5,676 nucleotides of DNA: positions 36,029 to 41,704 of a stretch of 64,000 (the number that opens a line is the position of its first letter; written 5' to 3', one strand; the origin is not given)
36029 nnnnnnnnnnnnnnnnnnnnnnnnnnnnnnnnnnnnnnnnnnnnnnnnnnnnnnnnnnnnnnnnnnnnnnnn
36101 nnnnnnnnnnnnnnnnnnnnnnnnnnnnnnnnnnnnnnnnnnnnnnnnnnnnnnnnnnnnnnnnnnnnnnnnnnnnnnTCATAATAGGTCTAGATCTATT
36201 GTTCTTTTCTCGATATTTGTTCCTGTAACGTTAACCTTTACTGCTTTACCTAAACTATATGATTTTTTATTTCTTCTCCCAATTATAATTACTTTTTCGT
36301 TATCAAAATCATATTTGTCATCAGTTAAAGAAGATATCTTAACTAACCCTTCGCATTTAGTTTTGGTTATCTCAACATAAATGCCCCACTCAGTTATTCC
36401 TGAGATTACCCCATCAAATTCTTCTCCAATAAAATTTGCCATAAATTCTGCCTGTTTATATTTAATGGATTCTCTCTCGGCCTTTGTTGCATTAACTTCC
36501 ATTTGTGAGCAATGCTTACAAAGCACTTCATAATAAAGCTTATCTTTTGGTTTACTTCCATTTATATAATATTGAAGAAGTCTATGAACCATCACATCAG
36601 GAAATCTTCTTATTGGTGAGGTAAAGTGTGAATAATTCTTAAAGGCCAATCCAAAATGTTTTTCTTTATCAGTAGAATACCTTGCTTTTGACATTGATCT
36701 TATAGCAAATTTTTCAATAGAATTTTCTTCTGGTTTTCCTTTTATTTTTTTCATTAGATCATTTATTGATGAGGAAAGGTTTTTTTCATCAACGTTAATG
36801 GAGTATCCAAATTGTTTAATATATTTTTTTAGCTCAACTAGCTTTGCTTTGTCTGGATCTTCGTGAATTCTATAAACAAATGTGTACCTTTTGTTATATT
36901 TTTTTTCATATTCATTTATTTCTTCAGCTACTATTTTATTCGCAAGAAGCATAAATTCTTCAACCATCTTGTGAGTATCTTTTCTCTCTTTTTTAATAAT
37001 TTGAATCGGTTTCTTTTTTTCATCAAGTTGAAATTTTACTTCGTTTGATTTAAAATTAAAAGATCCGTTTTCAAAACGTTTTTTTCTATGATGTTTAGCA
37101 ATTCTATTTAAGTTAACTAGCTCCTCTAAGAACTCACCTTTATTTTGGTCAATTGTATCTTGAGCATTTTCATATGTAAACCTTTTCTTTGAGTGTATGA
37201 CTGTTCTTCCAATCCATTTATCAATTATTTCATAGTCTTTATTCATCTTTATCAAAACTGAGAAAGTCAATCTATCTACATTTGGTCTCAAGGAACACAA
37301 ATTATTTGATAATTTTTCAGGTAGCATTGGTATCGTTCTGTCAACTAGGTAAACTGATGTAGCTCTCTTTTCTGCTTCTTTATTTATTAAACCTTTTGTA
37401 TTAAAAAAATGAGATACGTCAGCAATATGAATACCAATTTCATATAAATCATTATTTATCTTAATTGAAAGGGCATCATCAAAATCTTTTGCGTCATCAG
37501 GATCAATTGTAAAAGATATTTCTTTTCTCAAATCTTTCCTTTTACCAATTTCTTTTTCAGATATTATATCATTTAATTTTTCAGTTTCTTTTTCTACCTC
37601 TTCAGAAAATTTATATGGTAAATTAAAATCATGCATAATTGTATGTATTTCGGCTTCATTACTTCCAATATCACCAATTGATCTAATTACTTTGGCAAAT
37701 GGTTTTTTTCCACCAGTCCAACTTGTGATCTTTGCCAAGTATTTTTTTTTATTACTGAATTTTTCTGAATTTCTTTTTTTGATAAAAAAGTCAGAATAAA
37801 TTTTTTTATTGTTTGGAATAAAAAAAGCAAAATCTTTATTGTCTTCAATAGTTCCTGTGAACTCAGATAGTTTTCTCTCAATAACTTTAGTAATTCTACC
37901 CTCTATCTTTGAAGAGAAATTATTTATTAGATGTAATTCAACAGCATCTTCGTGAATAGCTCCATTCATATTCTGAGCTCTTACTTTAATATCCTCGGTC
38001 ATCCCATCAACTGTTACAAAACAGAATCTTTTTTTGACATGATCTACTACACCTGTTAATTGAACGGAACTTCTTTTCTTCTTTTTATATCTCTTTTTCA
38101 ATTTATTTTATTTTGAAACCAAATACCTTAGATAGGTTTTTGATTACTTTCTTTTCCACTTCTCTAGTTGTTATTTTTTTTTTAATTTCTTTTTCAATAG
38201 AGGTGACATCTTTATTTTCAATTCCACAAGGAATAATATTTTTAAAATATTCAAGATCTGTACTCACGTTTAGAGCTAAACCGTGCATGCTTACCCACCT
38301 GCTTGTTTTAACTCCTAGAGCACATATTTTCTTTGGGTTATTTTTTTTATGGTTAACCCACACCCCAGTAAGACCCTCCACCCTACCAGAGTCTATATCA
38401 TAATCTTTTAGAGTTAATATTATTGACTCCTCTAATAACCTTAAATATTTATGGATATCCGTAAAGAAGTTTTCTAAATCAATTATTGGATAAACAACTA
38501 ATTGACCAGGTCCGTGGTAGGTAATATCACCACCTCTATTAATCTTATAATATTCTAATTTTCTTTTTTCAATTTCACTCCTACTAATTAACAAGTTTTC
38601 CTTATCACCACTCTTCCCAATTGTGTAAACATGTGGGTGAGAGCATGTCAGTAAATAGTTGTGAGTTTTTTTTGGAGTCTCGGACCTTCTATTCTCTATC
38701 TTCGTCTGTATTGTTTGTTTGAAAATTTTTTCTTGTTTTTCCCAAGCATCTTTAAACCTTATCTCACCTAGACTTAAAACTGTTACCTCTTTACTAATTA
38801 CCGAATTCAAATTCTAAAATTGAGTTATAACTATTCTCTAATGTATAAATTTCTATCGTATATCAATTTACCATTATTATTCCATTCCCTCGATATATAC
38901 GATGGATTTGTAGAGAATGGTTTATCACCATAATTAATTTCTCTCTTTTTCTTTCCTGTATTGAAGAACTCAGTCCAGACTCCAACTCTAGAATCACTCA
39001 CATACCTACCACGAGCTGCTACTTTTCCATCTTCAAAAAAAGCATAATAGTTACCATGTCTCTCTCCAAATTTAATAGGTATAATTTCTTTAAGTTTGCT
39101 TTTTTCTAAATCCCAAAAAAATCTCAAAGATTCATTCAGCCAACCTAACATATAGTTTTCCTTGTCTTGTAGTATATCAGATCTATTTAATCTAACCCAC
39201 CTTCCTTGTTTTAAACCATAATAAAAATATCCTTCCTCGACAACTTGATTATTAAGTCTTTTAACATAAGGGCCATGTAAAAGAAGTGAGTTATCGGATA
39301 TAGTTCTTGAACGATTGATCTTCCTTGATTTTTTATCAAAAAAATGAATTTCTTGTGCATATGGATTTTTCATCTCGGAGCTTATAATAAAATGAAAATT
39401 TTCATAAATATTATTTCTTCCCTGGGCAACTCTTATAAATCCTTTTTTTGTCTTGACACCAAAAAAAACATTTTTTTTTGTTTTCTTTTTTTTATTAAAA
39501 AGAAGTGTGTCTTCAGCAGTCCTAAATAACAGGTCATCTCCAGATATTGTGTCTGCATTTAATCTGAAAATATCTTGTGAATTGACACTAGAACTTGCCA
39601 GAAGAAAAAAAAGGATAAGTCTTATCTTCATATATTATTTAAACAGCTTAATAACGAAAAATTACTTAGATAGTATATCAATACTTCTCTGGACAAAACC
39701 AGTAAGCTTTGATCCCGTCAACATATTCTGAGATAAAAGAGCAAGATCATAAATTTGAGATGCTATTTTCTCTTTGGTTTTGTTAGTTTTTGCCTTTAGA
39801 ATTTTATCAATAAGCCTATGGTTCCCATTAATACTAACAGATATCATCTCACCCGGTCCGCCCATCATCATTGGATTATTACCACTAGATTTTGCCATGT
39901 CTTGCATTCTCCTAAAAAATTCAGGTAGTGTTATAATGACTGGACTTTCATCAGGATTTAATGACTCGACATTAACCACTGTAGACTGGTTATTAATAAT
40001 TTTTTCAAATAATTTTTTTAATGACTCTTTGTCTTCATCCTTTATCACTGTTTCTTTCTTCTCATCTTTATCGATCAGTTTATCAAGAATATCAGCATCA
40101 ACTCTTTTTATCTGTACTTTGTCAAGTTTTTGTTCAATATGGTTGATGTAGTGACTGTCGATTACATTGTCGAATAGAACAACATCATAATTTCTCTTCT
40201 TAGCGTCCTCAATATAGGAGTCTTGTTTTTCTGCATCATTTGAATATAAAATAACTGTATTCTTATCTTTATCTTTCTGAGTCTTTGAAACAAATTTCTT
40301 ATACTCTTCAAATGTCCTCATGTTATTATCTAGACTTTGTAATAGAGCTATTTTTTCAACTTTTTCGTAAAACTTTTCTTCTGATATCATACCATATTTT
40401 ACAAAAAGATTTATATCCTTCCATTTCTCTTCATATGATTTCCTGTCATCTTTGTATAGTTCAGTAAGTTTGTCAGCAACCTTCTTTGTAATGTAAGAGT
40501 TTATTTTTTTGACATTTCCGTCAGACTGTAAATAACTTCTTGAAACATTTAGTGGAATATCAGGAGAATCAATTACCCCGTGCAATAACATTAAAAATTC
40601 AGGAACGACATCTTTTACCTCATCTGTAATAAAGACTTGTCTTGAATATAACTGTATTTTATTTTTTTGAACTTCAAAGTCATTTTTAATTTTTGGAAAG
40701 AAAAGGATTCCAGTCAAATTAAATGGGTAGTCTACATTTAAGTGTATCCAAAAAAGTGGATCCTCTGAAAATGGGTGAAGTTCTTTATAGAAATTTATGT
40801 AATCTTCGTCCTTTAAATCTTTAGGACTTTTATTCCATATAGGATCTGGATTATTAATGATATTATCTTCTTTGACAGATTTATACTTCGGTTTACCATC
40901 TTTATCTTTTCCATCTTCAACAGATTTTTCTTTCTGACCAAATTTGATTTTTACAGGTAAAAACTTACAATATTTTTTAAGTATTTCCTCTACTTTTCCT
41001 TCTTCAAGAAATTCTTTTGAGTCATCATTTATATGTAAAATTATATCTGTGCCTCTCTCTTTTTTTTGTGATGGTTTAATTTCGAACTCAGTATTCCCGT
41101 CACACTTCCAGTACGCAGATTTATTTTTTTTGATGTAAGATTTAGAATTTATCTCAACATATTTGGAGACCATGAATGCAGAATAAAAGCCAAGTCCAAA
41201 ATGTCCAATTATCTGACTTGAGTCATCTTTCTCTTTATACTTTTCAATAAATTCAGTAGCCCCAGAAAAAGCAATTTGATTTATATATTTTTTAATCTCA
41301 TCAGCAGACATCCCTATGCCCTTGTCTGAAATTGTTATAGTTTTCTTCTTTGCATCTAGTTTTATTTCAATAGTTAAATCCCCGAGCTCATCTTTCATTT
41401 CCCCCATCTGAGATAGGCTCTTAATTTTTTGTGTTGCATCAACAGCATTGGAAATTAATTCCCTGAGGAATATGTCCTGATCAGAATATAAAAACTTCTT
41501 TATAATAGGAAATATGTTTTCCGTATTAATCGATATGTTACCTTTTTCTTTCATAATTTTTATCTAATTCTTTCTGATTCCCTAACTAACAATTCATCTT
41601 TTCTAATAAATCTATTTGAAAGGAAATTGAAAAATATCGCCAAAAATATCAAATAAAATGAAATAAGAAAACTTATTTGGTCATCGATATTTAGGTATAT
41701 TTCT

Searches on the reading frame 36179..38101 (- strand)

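Call 57: search_protein_families(library=pfam, proteins=[window:36179-38101:-], max_evalue=0.00001)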
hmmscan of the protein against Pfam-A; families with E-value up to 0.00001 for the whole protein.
window:36179-38101:- (640 aa): 5 families
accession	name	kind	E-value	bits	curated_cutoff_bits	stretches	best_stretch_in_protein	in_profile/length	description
PF00773.25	RNB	-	6.5e-107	358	29.3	1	188-513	1-324/326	RNB domain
PF17876.7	CSD2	-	6.7e-21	74.6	26.2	1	93-166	1-74/74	Cold shock domain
PF08206.17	OB_RNB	-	1.4e-09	38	24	1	17-70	1-55/58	Ribonuclease B OB domain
PF00575.29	S1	-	6e-08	33.4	22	1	557-637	3-71/74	S1 RNA binding domain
PF17849.7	OB_Dis3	-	1.8e-07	31.6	22.8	1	92-159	2-76/77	Dis3-like cold-shock domain 2 (CSD2)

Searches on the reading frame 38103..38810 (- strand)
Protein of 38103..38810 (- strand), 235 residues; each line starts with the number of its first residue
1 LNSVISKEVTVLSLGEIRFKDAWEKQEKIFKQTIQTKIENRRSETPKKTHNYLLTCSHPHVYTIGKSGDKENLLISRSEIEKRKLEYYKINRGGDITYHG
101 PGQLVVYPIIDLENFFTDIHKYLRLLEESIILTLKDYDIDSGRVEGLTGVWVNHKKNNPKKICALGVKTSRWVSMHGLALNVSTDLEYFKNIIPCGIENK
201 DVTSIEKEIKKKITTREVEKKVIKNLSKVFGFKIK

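Call 57: search_protein_families(library=pfam, proteins=[window:38103-38810:-], max_evalue=0.00001)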
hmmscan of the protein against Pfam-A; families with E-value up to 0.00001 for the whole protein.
window:38103-38810:- (235 aa): 1 family
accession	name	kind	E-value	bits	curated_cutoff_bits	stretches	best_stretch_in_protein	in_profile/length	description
PF21948.1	LplA-B_cat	-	1.8e-45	155.8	27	1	47-226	19-199/200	Lipoyl protein ligase A/B catalytic domain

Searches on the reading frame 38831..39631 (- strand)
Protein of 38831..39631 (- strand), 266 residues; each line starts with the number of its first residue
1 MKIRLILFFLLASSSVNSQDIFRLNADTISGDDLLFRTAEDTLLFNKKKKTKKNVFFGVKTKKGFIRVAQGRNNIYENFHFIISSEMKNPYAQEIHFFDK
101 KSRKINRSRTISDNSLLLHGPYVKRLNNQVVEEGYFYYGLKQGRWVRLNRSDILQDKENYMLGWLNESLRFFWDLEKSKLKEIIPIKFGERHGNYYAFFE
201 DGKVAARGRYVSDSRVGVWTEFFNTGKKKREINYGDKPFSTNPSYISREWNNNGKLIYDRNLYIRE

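Call 57: search_protein_families(library=pfam, proteins=[window:38831-39631:-], max_evalue=0.00001)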
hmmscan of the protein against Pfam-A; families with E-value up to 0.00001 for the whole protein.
window:38831-39631:- (266 aa): 1 family
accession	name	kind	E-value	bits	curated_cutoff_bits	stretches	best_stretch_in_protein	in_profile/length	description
PF07661.19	MORN_2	-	5.6e-07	29.5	29.6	0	215-234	1-20/22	MORN repeat variant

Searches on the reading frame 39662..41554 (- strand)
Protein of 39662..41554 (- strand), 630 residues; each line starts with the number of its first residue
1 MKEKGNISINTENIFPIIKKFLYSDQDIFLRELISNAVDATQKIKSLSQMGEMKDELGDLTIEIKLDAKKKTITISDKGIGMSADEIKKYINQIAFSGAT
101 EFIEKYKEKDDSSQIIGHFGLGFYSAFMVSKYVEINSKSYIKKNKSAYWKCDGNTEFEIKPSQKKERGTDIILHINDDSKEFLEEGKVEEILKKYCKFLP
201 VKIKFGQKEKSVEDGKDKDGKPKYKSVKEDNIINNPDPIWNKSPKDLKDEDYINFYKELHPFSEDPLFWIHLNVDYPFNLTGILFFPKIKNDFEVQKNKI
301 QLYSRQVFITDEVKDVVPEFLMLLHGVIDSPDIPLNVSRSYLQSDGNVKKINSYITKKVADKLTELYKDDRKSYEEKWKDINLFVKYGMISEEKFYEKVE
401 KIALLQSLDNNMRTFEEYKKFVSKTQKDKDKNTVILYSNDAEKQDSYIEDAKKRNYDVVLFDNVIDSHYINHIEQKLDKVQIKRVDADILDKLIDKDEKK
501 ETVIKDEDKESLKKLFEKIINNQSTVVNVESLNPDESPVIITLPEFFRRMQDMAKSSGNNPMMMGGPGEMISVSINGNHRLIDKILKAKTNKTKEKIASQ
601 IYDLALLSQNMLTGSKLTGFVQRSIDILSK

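Call 58: search_protein_families(library=pfam, proteins=[window:39662-41554:-], max_evalue=0.00001)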
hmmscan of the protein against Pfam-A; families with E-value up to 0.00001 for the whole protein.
window:39662-41554:- (630 aa): 3 families
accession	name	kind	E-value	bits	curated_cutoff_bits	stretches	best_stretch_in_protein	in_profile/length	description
PF00183.23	HSP90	-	6.1e-54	184.3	24.4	1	208-609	52-468/518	Hsp90 protein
PF13589.12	HATPase_c_3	-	9.5e-11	42.3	25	1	30-143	7-98/137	Histidine kinase-, DNA gyrase B-, and HSP90-like ATPase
PF02518.31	HATPase_c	-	5.6e-08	33.6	26.4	1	30-175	10-107/111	Histidine kinase-, DNA gyrase B-, and HSP90-like ATPase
